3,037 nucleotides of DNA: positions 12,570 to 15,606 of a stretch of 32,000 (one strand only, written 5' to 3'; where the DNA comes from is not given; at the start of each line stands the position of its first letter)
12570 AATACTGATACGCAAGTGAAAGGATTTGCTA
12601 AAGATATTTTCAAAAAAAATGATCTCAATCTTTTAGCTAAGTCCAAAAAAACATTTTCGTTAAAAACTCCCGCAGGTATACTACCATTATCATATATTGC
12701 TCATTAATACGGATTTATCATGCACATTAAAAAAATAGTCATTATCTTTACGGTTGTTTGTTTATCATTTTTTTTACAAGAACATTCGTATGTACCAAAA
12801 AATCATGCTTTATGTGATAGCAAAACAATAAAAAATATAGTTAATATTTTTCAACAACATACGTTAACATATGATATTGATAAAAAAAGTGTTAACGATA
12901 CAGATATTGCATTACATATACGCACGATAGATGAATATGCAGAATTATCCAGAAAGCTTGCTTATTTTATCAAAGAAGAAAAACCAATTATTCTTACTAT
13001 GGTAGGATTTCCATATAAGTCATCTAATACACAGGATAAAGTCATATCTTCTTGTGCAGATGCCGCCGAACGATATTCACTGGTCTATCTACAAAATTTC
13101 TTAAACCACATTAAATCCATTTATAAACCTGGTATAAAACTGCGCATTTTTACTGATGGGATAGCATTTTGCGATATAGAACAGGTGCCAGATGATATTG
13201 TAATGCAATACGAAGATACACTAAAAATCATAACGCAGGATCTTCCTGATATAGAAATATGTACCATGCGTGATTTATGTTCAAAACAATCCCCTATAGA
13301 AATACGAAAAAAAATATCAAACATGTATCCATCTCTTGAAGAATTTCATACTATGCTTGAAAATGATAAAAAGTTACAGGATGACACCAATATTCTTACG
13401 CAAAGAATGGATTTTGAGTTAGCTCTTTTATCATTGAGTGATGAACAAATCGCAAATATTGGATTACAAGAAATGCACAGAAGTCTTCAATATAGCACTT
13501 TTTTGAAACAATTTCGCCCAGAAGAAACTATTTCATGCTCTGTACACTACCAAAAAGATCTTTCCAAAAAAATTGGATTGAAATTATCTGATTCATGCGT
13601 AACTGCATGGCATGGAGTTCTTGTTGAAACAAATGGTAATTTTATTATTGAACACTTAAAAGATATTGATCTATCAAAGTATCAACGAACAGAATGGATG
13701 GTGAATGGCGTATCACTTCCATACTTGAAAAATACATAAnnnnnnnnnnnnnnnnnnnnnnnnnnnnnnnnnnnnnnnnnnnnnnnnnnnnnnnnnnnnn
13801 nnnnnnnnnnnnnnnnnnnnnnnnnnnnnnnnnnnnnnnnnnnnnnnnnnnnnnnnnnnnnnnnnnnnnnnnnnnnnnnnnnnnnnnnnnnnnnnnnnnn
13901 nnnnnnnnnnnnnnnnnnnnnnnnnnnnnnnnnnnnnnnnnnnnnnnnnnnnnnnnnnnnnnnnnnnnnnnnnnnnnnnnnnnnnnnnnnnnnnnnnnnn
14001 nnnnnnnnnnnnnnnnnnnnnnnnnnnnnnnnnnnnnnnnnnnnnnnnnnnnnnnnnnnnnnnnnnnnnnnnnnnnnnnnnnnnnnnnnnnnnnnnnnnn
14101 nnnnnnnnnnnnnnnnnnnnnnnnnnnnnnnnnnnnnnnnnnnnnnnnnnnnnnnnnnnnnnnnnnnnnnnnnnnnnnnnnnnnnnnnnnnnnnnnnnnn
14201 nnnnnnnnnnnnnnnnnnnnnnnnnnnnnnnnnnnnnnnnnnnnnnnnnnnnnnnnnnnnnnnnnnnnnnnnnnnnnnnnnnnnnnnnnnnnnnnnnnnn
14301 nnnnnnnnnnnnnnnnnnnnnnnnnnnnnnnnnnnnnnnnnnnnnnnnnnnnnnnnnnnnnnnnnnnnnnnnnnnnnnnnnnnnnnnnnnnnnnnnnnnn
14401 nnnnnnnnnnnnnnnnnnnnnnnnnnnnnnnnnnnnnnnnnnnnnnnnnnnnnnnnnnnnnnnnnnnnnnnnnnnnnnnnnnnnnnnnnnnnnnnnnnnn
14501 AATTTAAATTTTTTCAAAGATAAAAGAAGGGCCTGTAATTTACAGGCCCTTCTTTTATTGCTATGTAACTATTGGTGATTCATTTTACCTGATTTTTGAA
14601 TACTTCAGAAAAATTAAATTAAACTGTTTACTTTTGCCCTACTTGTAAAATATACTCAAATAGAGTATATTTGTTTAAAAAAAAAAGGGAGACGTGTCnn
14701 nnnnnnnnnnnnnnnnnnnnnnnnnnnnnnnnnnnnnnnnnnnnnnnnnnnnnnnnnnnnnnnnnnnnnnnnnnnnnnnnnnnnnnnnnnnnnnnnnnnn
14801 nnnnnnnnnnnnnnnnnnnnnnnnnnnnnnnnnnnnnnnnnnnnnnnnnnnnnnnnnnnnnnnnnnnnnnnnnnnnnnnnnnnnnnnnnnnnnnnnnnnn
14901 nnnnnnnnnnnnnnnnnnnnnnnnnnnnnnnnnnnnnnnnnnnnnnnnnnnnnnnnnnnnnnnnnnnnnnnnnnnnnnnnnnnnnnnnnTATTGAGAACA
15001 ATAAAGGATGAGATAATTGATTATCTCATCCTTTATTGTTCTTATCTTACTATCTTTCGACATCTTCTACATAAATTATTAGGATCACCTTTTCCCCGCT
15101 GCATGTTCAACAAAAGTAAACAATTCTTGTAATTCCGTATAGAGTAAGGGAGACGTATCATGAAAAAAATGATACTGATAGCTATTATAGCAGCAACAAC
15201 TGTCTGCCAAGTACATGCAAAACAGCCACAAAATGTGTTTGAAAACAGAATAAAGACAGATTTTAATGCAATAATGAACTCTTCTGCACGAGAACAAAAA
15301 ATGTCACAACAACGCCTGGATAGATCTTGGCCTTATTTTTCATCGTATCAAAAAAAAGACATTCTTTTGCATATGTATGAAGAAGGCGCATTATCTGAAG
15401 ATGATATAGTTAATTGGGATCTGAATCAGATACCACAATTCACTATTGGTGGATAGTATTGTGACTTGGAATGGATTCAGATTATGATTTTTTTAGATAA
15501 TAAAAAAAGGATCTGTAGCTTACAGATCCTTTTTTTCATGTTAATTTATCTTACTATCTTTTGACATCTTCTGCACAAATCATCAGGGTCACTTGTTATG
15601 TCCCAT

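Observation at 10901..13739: Tandem DIT1/PvcA (isonitrile-synthase family) paralogues with leaders, no PvcB partner, and a promoter overlapped by ArgR operators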

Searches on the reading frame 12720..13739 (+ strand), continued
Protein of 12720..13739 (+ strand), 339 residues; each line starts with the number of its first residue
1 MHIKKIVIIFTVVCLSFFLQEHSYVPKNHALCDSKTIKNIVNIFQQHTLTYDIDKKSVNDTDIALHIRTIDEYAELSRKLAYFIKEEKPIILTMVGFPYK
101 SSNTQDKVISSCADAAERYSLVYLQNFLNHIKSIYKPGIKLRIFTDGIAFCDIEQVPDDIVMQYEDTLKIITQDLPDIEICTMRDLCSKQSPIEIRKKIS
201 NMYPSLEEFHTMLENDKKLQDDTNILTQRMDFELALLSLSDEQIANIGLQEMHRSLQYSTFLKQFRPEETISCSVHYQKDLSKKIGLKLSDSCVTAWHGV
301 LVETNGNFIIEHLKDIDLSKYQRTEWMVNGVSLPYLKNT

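Call 83: search_protein_families(library=pfam, proteins=[L006:8977-10083:-, L033:3190-4350:-, L011:10280-11989:+, L011:6101-7723:-, L009:12550-13191:-], max_evalue=0.001)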
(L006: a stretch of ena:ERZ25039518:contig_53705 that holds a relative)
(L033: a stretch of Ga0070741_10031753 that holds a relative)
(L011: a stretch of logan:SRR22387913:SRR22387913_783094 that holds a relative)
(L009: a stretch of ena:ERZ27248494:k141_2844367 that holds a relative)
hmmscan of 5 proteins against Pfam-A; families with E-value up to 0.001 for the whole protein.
L006:8977-10083:- (368 aa): 3 families
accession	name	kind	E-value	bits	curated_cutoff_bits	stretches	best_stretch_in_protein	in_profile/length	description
PF00891.24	Methyltransf_2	-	5.1e-31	108.1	22.3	1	131-328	3-209/210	O-methyltransferase domain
PF08100.18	Dimerisation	-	3.9e-14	52.7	25.6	1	29-95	7-76/93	O-methyltransferase dimerisation domain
PF09339.16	HTH_IclR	-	0.00088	19.4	22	0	57-88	16-47/52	IclR helix-turn-helix domain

L033:3190-4350:- (386 aa): 0 families

L011:10280-11989:+ (569 aa): 0 families

L011:6101-7723:- (540 aa): 0 families

L009:12550-13191:- (213 aa): 7 families
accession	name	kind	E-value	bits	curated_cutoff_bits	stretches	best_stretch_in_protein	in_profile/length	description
PF13649.12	Methyltransf_25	-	3.1e-18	66.7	27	1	1-93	2-97/97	Methyltransferase domain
PF08241.18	Methyltransf_11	-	4.1e-15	56.6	21.2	1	2-97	2-95/95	Methyltransferase domain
PF13847.12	Methyltransf_31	-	3.7e-11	43.3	27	1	1-123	8-130/145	Methyltransferase domain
PF08242.18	Methyltransf_12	-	1.9e-10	41.8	30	1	1-94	1-97/98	Methyltransferase domain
PF13489.12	Methyltransf_23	-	8.7e-07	29.3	27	1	2-183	28-160/164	Methyltransferase domain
PF01209.24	Ubie_methyltran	-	4.1e-06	26.7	20.1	1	1-95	52-149/233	ubiE/COQ5 methyltransferase family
PF03848.20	TehB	-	0.00014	21.8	20.4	1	1-94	35-129/193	Tellurite resistance protein TehB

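Call 85: search_protein_families(library=ncbifam, proteins=[L017:3426-4187:+, L006:2928-3731:+, L011:500-1252:+, L017:6723-7385:+, L017:7372-8103:+, L017:2951-3415:+], max_evalue=0.00001)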
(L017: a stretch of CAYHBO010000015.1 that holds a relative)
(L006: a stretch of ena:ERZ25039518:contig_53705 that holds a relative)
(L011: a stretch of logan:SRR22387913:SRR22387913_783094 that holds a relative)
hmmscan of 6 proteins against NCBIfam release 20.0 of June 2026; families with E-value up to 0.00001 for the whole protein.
L017:3426-4187:+ (253 aa): 12 families
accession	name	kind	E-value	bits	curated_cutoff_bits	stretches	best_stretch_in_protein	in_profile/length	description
TIGR01096.1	3A0103s03R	subfamily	4.7e-30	104.9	256.35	1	24-249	15-249/250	lysine/arginine/ornithine ABC transporter substrate-binding protein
NF007029.0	PRK09495.1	equivalog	3.6e-27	95.7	303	1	24-250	16-243/248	glutamine ABC transporter substrate-binding protein GlnH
NF008426.0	PRK11260.1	equivalog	4e-23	82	312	1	27-250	35-260/266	cystine ABC transporter substrate-binding protein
NF041765.1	ArtJ_Ecoli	equivalog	4.7e-20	72.2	510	1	27-250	15-241/243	arginine ABC transporter substrate-binding protein ArtJ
NF041764.1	ArtI_Ecoli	equivalog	3.3e-18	66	522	1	30-191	18-178/243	arginine ABC transporter substrate-binding protein ArtI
NF011583.0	PRK15007.1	subfamily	4.2e-18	65.6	358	1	31-190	19-177/243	arginine ABC transporter substrate-binding protein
NF052427.1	StpK7MSMEG_1200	equivalog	1.3e-13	50.4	900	1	31-112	360-442/601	serine/threonine protein kinase StpK7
NF011965.0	PRK15437.1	equivalog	8.6e-13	48.4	459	1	1-162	1-155/260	histidine ABC transporter substrate-binding protein HisJ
NF008112.0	PRK10859.1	equivalog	9.3e-13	47.4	354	1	24-249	34-264/483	membrane-bound lytic murein transglycosylase MltF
NF011586.0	PRK15010.1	equivalog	3.7e-11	43.1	440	1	31-162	24-155/260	lysine/arginine/ornithine ABC transporter substrate-binding protein ArgT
TIGR02995.1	ectoine_ehuB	equivalog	1.2e-09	37.8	190.9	1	40-244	39-254/275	ectoine/hydroxyectoine ABC transporter substrate-binding protein EhuB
NF008063.0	PRK10797.1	subfamily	1.7e-07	30.8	375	1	28-249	35-269/302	glutamate/aspartate ABC transporter substrate-binding protein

L006:2928-3731:+ (267 aa): 11 families
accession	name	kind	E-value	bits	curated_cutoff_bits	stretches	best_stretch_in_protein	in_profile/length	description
TIGR01096.1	3A0103s03R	subfamily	3.6e-29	102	256.35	1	28-264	18-249/250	lysine/arginine/ornithine ABC transporter substrate-binding protein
NF007029.0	PRK09495.1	equivalog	2.1e-23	83.4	303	1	30-264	20-242/248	glutamine ABC transporter substrate-binding protein GlnH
NF041764.1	ArtI_Ecoli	equivalog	1.6e-21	76.8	522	1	35-264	21-240/243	arginine ABC transporter substrate-binding protein ArtI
NF011583.0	PRK15007.1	subfamily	3.2e-20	72.5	358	1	35-264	21-240/243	arginine ABC transporter substrate-binding protein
NF008426.0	PRK11260.1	equivalog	7.9e-20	71.2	312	1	21-264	27-259/266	cystine ABC transporter substrate-binding protein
NF041765.1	ArtJ_Ecoli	equivalog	6.8e-18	65.1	510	1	34-264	20-240/243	arginine ABC transporter substrate-binding protein ArtJ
TIGR02995.1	ectoine_ehuB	equivalog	7.7e-14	51.6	190.9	1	26-254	24-249/275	ectoine/hydroxyectoine ABC transporter substrate-binding protein EhuB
NF011965.0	PRK15437.1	equivalog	2.7e-13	50.1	459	1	35-263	26-251/260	histidine ABC transporter substrate-binding protein HisJ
NF011586.0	PRK15010.1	equivalog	1e-12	48.2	440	1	35-169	26-150/260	lysine/arginine/ornithine ABC transporter substrate-binding protein ArgT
NF052427.1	StpK7MSMEG_1200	equivalog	3.6e-11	42.3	900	1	36-115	363-442/601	serine/threonine protein kinase StpK7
NF008112.0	PRK10859.1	equivalog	2.4e-09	36.2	354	1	8-264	12-264/483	membrane-bound lytic murein transglycosylase MltF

L011:500-1252:+ (250 aa): 16 families
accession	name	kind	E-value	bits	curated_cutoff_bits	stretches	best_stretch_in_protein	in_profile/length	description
TIGR01096.1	3A0103s03R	subfamily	5.6e-41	140.7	256.35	1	7-247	4-250/250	lysine/arginine/ornithine ABC transporter substrate-binding protein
NF008426.0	PRK11260.1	equivalog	9.3e-38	130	312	1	25-250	39-263/266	cystine ABC transporter substrate-binding protein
NF007029.0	PRK09495.1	equivalog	2.6e-34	119.1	303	1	3-249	6-245/248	glutamine ABC transporter substrate-binding protein GlnH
NF041765.1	ArtJ_Ecoli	equivalog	6.2e-25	88.2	510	1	22-248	16-242/243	arginine ABC transporter substrate-binding protein ArtJ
NF041764.1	ArtI_Ecoli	equivalog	7.5e-24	84.4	522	1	26-249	20-243/243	arginine ABC transporter substrate-binding protein ArtI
NF011965.0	PRK15437.1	equivalog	5e-21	75.5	459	1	3-249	2-255/260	histidine ABC transporter substrate-binding protein HisJ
NF011583.0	PRK15007.1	subfamily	1.2e-20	73.9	358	1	27-249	21-243/243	arginine ABC transporter substrate-binding protein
NF052427.1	StpK7MSMEG_1200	equivalog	4.6e-18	65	900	1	28-246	363-584/601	serine/threonine protein kinase StpK7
NF008112.0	PRK10859.1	equivalog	1.2e-17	63.6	354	1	27-248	43-266/483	membrane-bound lytic murein transglycosylase MltF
NF011586.0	PRK15010.1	equivalog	3.9e-17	62.7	440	1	4-248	3-254/260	lysine/arginine/ornithine ABC transporter substrate-binding protein ArgT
TIGR04262.1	orph_peri_GRRM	subfamily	1.3e-11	44.2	190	1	28-179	2-156/257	extracellular substrate binding-like orphan protein GrrP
NF008063.0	PRK10797.1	subfamily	4.3e-11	42.5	375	1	27-249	40-272/302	glutamate/aspartate ABC transporter substrate-binding protein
NF008885.0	PRK11917.1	equivalog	2.9e-09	36.9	373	1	27-246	38-257/259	bifunctional adhesin/ABC transporter aspartate/glutamate-binding protein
NF041241.1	YhfZ_full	equivalog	6.1e-08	32.3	260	0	122-232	177-285/304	GntR family transcriptional regulator YhfZ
TIGR02995.1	ectoine_ehuB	equivalog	2.3e-07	30.4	190.9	1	29-238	35-251/275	ectoine/hydroxyectoine ABC transporter substrate-binding protein EhuB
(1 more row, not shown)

L017:6723-7385:+ (220 aa): 12 families
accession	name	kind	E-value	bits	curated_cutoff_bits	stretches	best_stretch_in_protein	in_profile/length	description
NF007028.0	PRK09494.1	equivalog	6.5e-44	150.4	303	1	1-215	1-217/219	glutamine ABC transporter permease GlnP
NF011680.0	PRK15100.1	equivalog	2.4e-41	142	300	1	4-214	4-214/222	cystine ABC transporter permease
TIGR03003.1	ectoine_ehuD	equivalog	9.3e-38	130.3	205.2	1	7-213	5-211/212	ectoine/hydroxyectoine ABC transporter permease subunit EhuD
TIGR03004.1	ectoine_ehuC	equivalog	3.3e-36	125.2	196.95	1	11-215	3-207/214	ectoine/hydroxyectoine ABC transporter permease subunit EhuC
TIGR01726.1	HEQRo_perm_3TM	subfamily_domain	6.4e-28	97.2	42.2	1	12-109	2-99/99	ABC transporter permease subunit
NF008337.0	PRK11123.1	equivalog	2.6e-26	92.6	277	1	83-215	99-231/238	arginine ABC transporter permease ArtQ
NF008336.0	PRK11122.1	equivalog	6.9e-25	88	248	1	10-214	3-215/222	arginine ABC transporter permease ArtM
NF011651.0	PRK15069.1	subfamily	9.8e-21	74.2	306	1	18-219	22-233/237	histidine ABC transporter permease HisM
NF011687.0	PRK15107.1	equivalog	5.3e-19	69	318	1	9-213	10-222/224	glutamate/aspartate ABC transporter permease GltK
NF011714.0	PRK15135.1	subfamily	6e-15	55.7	319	1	13-219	7-224/228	histidine ABC transporter permease HisQ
TIGR01097.1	PhnE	equivalog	1.4e-10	41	216.7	1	10-201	52-244/252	phosphonate ABC transporter, permease protein PhnE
NF008049.0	PRK10782.1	subfamily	2.8e-08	33.7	212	1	12-213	6-213/217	methionine ABC transporter permease MetI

L017:7372-8103:+ (243 aa): 185 families (the best 25 are shown)
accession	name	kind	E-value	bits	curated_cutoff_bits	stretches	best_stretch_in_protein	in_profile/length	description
NF007027.0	PRK09493.1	equivalog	3.7e-55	186.9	379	1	1-226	1-229/240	glutamine ABC transporter ATP-binding protein GlnQ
TIGR03005.1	ectoine_ehuA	equivalog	8.5e-52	175.9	345.4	1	3-228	2-242/252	ectoine/hydroxyectoine ABC transporter ATP-binding protein EhuA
TIGR00968.1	3a0106s01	subfamily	3.9e-49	167.3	342.75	1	3-234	2-231/237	sulfate ABC transporter ATP-binding protein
NF008428.0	PRK11264.1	equivalog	4.6e-49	166.9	406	1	1-228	3-239/250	L-cystine ABC transporter ATP-binding protein TcyN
NF008338.0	PRK11124.1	equivalog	8.3e-49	166.3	369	1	3-226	4-233/242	arginine ABC transporter ATP-binding protein ArtP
TIGR03265.1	PhnT2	equivalog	6.4e-47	160.5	457.7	1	2-234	5-235/353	putative 2-aminoethylphosphonate ABC transporter ATP-binding protein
TIGR00972.1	3a0107s01c2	equivalog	1.1e-46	159.2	343.2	1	2-234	2-243/248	phosphate ABC transporter ATP-binding protein PstB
NF006987.0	PRK09452.1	equivalog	3.9e-45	154.2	482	1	2-234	18-248/378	spermidine/putrescine ABC transporter ATP-binding protein PotA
TIGR03608.1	L_ocin_972_ABC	subfamily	4.8e-45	153.6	254.85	1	5-193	2-196/206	putative bacteriocin export ABC transporter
TIGR02315.1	ABC_phnC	equivalog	8.6e-45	153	266.1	1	1-222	1-235/243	phosphonate ABC transporter ATP-binding protein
NF008105.0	PRK10851.1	equivalog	1.8e-44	151.9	502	1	2-234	3-237/362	sulfate/thiosulfate ABC transporter ATP-binding protein CysA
NF007908.0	PRK10619.1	equivalog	2.9e-44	151.2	466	1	2-237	6-255/257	histidine ABC transporter ATP-binding protein HisP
TIGR01187.1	potA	subfamily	5e-44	150.7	355.6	1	32-234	1-201/325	polyamine ABC transporter ATP-binding protein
TIGR02673.1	FtsE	equivalog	8e-44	149.9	264.85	1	1-197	1-203/214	cell division ATP-binding protein FtsE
NF043075.1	MMSYN1_0197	equivalog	8.6e-44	149.9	550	1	2-234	3-233/341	spermidine/putrescine ABC transporter ATP-binding protein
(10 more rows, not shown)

L017:2951-3415:+ (154 aa): 5 families
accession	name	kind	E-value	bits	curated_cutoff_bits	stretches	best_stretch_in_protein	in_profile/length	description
TIGR01529.1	argR_whole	equivalog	6.6e-25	87.8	130.45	1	9-145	2-144/146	arginine repressor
NF003457.0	PRK05066.1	equivalog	6e-19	68.1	194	1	7-149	7-154/156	transcriptional regulator ArgR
NF001680.0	PRK00441.1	equivalog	4.9e-17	62.4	184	1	9-147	4-148/150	arginine repressor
NF002880.0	PRK03341.1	equivalog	1.8e-12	47.2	200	1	3-130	11-150/170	arginine repressor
NF003281.1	PRK04280.1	equivalog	6.6e-12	45.8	182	1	9-145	4-146/148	transcriptional regulator AhrC/ArgR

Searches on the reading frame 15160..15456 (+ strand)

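Call 3: search_protein_families(library=pfam, proteins=[window:15160-15456:+], max_evalue=0.01)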
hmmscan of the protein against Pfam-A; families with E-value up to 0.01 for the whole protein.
window:15160-15456:+ (98 aa): 1 family
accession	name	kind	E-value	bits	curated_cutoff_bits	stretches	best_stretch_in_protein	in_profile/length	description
PF12102.13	MrcB_N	-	0.0078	16.3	25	1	29-91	112-174/183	MrcB-like, N-terminal domain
